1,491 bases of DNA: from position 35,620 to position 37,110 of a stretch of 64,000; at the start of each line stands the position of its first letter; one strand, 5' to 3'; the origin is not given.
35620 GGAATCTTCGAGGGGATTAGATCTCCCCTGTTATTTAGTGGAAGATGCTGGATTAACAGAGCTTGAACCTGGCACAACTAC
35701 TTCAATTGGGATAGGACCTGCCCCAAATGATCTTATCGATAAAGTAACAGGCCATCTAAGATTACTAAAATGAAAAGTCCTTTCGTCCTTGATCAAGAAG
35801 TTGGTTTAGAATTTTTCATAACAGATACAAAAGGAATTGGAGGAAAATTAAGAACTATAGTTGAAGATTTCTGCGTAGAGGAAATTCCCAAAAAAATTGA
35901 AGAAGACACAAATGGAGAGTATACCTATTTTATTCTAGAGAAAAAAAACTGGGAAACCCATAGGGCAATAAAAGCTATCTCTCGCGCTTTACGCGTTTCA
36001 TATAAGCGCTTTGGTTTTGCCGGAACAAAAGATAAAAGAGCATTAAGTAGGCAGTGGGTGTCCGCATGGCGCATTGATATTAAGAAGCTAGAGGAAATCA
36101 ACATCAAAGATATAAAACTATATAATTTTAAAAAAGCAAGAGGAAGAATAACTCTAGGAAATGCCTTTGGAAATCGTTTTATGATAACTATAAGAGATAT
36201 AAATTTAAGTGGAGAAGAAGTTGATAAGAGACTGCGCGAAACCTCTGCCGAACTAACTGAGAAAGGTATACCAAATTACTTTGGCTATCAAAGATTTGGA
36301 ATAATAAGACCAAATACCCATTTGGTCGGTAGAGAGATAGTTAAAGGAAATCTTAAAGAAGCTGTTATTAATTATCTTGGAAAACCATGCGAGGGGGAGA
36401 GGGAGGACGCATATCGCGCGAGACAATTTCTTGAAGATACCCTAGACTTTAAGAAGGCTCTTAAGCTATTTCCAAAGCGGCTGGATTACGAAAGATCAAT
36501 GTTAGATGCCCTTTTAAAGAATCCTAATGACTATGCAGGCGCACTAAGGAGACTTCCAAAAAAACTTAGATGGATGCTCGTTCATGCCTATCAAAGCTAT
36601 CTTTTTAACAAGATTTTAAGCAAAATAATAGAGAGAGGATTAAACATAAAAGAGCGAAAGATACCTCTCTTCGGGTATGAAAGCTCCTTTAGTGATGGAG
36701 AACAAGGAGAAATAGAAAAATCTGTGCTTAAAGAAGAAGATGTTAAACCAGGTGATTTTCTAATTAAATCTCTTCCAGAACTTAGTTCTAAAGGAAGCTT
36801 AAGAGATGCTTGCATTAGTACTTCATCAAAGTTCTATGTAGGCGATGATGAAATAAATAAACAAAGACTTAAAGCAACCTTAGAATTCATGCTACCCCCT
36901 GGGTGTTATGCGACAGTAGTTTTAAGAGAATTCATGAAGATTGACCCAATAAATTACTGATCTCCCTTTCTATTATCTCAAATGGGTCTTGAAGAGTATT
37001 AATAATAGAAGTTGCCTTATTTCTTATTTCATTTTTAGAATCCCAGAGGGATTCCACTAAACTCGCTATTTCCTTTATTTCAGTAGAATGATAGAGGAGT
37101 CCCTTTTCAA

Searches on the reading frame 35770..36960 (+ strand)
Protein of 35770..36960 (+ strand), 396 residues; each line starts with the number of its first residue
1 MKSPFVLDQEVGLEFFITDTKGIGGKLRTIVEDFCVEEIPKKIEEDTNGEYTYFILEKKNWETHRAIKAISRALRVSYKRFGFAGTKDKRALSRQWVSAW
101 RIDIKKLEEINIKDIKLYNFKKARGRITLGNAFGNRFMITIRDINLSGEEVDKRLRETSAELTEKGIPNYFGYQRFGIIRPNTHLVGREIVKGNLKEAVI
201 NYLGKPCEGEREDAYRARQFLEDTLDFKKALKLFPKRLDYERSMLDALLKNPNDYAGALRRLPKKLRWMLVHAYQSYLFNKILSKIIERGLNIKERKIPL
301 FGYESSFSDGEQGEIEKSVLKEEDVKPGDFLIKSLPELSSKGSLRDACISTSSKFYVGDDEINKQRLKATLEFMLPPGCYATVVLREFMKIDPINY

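Call 76: search_protein_families(library=pfam, proteins=[window:35770-36960:+], max_evalue=0.0001)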
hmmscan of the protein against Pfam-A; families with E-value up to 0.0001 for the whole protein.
window:35770-36960:+ (396 aa): 1 family
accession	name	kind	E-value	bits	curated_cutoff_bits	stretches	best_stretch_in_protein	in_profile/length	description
PF01142.23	TruD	-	5.6e-135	450.8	27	2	11-295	2-289/412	tRNA pseudouridine synthase D (TruD)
